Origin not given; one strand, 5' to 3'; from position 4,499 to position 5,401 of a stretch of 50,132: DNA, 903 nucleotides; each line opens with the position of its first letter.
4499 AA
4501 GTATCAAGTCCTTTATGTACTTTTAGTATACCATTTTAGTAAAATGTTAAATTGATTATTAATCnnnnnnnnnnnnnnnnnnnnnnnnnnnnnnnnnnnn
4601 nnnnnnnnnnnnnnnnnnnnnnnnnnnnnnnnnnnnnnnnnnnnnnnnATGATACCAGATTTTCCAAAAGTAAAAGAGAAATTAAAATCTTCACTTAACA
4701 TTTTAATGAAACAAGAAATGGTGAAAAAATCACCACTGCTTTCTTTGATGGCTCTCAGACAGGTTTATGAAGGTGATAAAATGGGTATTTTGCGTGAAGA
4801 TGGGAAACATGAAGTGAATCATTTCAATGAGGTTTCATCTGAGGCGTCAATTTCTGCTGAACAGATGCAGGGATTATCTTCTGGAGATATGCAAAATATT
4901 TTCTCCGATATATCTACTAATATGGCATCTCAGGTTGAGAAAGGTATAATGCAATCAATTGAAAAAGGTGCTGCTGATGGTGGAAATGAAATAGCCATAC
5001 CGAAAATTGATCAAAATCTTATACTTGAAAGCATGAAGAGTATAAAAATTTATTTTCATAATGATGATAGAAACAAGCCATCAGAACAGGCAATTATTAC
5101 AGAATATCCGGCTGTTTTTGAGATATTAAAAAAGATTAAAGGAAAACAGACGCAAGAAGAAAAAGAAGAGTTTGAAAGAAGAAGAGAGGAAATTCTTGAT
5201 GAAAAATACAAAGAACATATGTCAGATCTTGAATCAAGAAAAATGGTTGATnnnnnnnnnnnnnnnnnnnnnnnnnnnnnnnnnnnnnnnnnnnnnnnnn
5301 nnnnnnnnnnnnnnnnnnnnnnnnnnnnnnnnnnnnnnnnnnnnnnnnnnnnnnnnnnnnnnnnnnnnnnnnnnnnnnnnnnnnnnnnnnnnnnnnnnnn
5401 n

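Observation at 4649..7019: Uncharacterised two-gene cassette (201 aa plus 586 aa with an Mrr-like nuclease N-terminus), divergent from an RM pair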

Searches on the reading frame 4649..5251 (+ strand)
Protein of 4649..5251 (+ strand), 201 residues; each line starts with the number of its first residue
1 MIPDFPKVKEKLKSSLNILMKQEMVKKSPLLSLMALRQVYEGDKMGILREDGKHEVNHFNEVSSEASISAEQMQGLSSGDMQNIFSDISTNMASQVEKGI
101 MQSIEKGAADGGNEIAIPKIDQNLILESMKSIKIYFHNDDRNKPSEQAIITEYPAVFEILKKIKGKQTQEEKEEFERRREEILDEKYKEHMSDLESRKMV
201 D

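Call 6: search_protein_families(library=pfam, proteins=[window:4649-5251:+], max_evalue=1)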
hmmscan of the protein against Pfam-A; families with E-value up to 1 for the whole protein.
window:4649-5251:+ (201 aa): 2 families
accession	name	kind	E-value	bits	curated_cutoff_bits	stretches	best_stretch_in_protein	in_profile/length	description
PF03800.19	Nuf2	-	0.0034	18.1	25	1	116-192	3-75/141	Nuf2 family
PF18688.6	DUF5638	-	0.025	15.4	39.8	1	123-171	27-78/104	Family of unknown function (DUF5638)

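Call 7: search_protein_families(library=padloc, proteins=[window:4649-5251:+], max_evalue=1)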
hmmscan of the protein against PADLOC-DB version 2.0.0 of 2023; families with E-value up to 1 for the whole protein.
window:4649-5251:+ (201 aa): 0 families

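Call 8: search_protein_families(library=ncbifam, proteins=[window:4649-5251:+], max_evalue=1)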
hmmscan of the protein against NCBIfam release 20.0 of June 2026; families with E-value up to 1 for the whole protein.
window:4649-5251:+ (201 aa): 0 families

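Call 11: search_protein_families(library=phrogs, proteins=[window:4649-5251:+], max_evalue=1)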
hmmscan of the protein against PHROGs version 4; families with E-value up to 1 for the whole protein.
window:4649-5251:+ (201 aa): 2 families
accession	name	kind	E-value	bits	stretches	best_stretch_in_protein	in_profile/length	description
phrog_17582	-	tail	0.058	13.6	1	62-125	206-269/296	tail fiber protein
phrog_25653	-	unknown function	0.077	14.3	0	81-118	7-44/82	-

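Call 18: find_homologous_proteins(query=window:4649-5251:+, max_evalue=0.001)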
Query window:4649-5251:+ (201 aa): 2 proteins with E <= 0.001 among 120 candidates.
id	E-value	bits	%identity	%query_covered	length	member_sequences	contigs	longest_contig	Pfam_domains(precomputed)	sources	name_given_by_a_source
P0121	1.9e-120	417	100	100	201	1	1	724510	-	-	-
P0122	1.3e-58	216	51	100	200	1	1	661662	-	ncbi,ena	-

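Call 29: find_homologous_proteins(query=A4, max_evalue=0.001)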
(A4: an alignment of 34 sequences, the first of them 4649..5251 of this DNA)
Query A4 (34 sequences) (201 aa, profile of the alignment): 16 proteins with E <= 0.001 among 8000 candidates.
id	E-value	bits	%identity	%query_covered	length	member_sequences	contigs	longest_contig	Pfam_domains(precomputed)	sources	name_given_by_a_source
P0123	1.9e-60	222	21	100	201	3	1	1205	-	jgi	jgi:hypothetical protein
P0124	3.1e-60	221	21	100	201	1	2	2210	-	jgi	jgi:hypothetical protein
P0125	1.9e-59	219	21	100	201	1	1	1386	-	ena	-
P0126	9.6e-56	207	29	22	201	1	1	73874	-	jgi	jgi:hypothetical protein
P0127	9.9e-56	207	22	100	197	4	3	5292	-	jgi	jgi:hypothetical protein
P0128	7.9e-55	204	39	11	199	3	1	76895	-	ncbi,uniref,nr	ncbi:hypothetical protein KDK95_09975 [Actinospica sp. MGRD01-02]|uniref:Uncharacterized protein n=1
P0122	9.9e-53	197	51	100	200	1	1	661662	-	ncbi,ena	-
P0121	3.2e-50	189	100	100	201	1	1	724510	-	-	-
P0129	4.7e-50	188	17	100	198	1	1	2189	-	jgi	jgi:hypothetical protein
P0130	1.9e-49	186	18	100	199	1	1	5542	-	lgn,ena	-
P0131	2.9e-49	186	19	100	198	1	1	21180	-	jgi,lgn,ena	-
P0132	2.9e-49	186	21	100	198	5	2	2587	-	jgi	jgi:hypothetical protein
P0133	1.3e-47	180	18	100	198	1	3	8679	-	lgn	-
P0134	6.0e-47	178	23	100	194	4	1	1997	-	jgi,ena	-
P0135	4.7e-45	172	20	100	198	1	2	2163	-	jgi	jgi:hypothetical protein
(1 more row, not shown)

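Call 41: predict_structure(alignment_id=A5)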
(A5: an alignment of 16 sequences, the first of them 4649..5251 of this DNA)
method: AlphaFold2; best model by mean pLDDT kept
length: 201 residues; sequences in the alignment: 16
mean_pLDDT: 68.8   pTM: 0.45
mean pLDDT of the five models: 68.8, 62.3, 61.3, 59.6, 54.9
residues with pLDDT >= 90: 9; 70-90: 102; 50-70: 68; < 50: 22
segments of 3 or more residues with pLDDT < 50: 35-42, 46-50, 52-55, 112-115
pLDDT, mean of each block of 10 residues (from residue 1): 69 71 68 46 46 50 68 76 77 71 62 53 77 79 70 62 79 89 90 75 43
secondary structure, 60 per line:
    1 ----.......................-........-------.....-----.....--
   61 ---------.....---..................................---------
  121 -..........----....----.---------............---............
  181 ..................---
elements in order: H5-27 H29-36 E44-48 E54-58 H70-74 H78-111 H122-131 H154-165 H169-198

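Call 47: fold_search(model_id=the predicted structure, library=pdb)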
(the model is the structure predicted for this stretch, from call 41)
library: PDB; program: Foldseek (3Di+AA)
matches with E <= 10: 11; with E <= 0.001: 0
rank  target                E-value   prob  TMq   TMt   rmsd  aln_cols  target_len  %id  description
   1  7t5g_A                6.0e+00  0.02  0.10  0.17  13.9        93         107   10  Structure of rabies virus phosphoprotein C-terminal domain, S210E mutant (released 2022-04-20)
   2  7nvr_X                7.1e+00  0.02  0.10  0.11  18.8        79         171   16  Human Mediator with RNA Polymerase II Pre-initiation complex (released 2021-05-05)
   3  6eaf_B                7.5e+00  0.02  0.17  0.09  16.4       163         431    7  CRYSTAL STRUCTURE OF HUMAN RESPIRATORY SYNCYTIAL VIRUS FUSION GLYCOPROTEIN INHIBITOR ESCAPE VARIANT G143S STABILIZED I (released 2019-08-07)
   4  2arp_F                8.9e+00  0.03  0.10  0.13   7.3        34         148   20  Activin A in complex with Fs12 fragment of follistatin (released 2006-03-07)
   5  9gs9_G                8.9e+00  0.03  0.11  0.08  13.0        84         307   11  Tn7016 PseCAST QCascade (released 2024-10-16)
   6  7qh7_Y                8.9e+00  0.02  0.17  0.19  17.3       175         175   12  Cryo-EM structure of the human mtLSU assembly intermediate upon MRM2 depletion - class 4 (released 2022-05-18)
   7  8qv2_F                8.9e+00  0.01  0.14  0.06  20.4       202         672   12  Structure of the native y-Tubulin Ring Complex (yTuRC) capping microtubule minus ends at the spindle pole body (released 2024-04-24)
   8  6i9r_Y                9.4e+00  0.02  0.16  0.17  19.9       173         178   16  Large subunit of the human mitochondrial ribosome in complex with Virginiamycin M and Quinupristin (released 2020-07-08)
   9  6o9l_R                9.4e+00  0.01  0.09  0.11  15.8        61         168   16  Human holo-PIC in the closed state (released 2019-05-29)
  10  5gpy_B                9.9e+00  0.02  0.10  0.16  15.2        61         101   16  Crystal structure of the human TFIIE complex (released 2016-11-02)
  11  9g0a_b                9.9e+00  0.01  0.12  0.05  16.3       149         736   11  Influenza A/H7N9 polymerase post-cleavage cap-snatching complex (released 2025-07-16)

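Call 50: find_encoding_contigs(protein=P0122, flank=10000, max_places=1)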
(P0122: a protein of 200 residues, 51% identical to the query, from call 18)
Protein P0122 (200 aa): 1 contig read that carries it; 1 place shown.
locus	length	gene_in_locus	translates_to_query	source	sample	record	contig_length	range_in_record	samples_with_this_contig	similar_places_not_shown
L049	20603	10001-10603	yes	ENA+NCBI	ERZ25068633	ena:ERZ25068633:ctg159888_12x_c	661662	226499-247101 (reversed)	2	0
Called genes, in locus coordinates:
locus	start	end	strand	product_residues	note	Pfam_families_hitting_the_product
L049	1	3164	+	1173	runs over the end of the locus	PF00133:tRNA-synt_1, PF01406:tRNA-synt_1e (faint), PF09334:tRNA-synt_1g (weak), PF00300:His_Phos_1, PF00133:tRNA-synt_1, PF09334:tRNA-synt_1g (weak), PF08264:Anticodon_1, PF19302:DUF5915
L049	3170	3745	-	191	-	PF11967:RecO_N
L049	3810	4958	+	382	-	PF07995:GSDH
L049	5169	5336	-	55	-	-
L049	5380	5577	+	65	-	-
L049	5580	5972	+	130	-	-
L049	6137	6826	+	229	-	PF03167:UDG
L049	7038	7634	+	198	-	-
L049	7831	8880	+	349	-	PF13651:EcoRI_methylase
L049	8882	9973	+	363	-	PF03235:GmrSD_N, PF01844:HNH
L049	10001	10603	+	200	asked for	-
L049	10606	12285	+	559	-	-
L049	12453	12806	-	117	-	-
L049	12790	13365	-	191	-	PF06114:Peptidase_M78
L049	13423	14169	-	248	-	-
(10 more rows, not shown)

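Call 64: find_encoding_contigs(protein=P0126, flank=7000, max_places=1)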
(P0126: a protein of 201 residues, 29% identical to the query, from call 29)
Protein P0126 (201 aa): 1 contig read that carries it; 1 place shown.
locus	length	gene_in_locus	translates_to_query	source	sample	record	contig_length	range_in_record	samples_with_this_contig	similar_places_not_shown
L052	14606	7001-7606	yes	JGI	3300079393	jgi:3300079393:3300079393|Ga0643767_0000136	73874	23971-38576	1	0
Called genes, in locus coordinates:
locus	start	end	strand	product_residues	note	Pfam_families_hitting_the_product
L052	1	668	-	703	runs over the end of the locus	PF07228:SpoIIE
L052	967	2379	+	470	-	PF01435:Peptidase_M48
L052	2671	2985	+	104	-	-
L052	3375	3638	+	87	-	PF00376:MerR (faint), PF12728:HTH_17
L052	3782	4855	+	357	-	PF01321:Creatinase_N, PF00557:Peptidase_M24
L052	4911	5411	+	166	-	PF00364:Biotin_lipoyl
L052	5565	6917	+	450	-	PF00289:Biotin_carb_N, PF02222:ATP-grasp, PF02786:CPSase_L_D2, PF07478:Dala_Dala_lig_C, PF02785:Biotin_carb_C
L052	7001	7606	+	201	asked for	-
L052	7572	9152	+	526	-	-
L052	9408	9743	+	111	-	PF05973:Gp49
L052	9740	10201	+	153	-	PF21716:dnstrm_HI1420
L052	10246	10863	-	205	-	PF00440:TetR_N, PF14278:TetR_C_8 (faint)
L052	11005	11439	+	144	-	-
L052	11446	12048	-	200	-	-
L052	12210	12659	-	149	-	PF11776:RcnB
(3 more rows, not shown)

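Call 65: find_encoding_contigs(protein=P0131, flank=7000, max_places=1)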
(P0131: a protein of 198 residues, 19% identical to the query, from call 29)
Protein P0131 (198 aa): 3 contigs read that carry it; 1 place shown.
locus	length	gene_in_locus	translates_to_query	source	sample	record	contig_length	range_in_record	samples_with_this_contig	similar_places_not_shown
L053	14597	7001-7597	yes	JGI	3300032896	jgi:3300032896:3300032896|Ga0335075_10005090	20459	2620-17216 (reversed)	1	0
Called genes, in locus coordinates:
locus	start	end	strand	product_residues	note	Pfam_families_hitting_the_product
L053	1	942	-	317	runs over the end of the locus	-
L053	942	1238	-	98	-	-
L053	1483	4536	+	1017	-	PF02384:N6_Mtase (weak), PF07669:Eco57I (weak)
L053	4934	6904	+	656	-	PF02463:SMC_N (weak), PF11398:DUF2813 (weak), PF13175:AAA_15, PF13476:AAA_23, PF13304:AAA_21 (weak), PF20469:OLD-like_TOPRIM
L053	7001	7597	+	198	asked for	-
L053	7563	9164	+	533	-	-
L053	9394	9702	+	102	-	-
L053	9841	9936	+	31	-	-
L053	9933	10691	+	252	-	PF01026:TatD_DNase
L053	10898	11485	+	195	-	-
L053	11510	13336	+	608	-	PF03432:Relaxase (weak)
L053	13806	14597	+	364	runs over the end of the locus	PF14022:DUF4238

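Call 86: search_dna_similar(query=window:4649-5251:+, collection=plasmids, mode=protein, max_evalue=0.01, max_rows=8)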
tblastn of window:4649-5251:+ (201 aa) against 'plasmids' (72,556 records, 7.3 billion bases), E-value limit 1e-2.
No match.

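Call 88: search_protein_families(library=pfam, alignment_id=A4, max_evalue=0.1)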
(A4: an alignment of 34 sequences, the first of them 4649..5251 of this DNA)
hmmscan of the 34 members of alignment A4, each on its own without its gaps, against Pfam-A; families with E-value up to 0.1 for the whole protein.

A. member 1, window:4649-5251:+ (201 aa): 2 families
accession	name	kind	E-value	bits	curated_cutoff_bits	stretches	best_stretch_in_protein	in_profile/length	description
PF03800.19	Nuf2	-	0.0034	18.1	25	1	116-192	3-75/141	Nuf2 family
PF18688.6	DUF5638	-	0.025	15.4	39.8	1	123-171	27-78/104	Family of unknown function (DUF5638)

B. families by the number of members that match (of 34 scanned): 14 families
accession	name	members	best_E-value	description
PF12550.13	GCR1_C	2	0.011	Transcriptional activator of glycolytic enzymes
PF11577.13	NEMO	1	0.002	NF-kappa-B essential modulator NEMO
PF03800.19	Nuf2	1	0.0034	Nuf2 family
PF22750.1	Sol_i_2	1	0.0053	Ant venom allergen Sol i 2 family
PF23854.1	DUF7217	1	0.0086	Domain of unknown function (DUF7217)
PF25655.1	Phi6_P8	1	0.014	Phi6 bacteriophage P8 capsid protein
PF17657.6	DNA_pol3_finger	1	0.022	Bacterial DNA polymerase III alpha subunit finger domain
PF18688.6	DUF5638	1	0.025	Family of unknown function (DUF5638)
PF16859.10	TetR_C_11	1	0.028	Tetracyclin repressor-like, C-terminal domain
PF12290.13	DUF3802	1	0.035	Protein of unknown function (DUF3802)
PF21109.2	Stonustoxin_helical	1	0.036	Stonustoxin helical domain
PF14127.11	DUF4294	1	0.044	Domain of unknown function (DUF4294)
PF16887.10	DUF5081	1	0.048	Domain of unknown function (DUF5081)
PF19458.4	DUF5995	1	0.088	Family of unknown function (DUF5995)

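Call 89: search_solved_structures(query=A4, max_evalue=10)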
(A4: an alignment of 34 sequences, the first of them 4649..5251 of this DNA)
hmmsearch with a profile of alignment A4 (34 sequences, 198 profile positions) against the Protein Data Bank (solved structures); distinct sequences matched with E-value up to 10: 3.
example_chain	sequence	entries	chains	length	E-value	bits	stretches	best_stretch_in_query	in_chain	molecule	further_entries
6xr1_A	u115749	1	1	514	0.0047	20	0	71-106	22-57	dTor_9x57R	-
6xr2_A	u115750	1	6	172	0.011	18.8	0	70-106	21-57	dTor_3x57R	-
9m66_A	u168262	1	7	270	1.2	12.2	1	36-111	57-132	Gp6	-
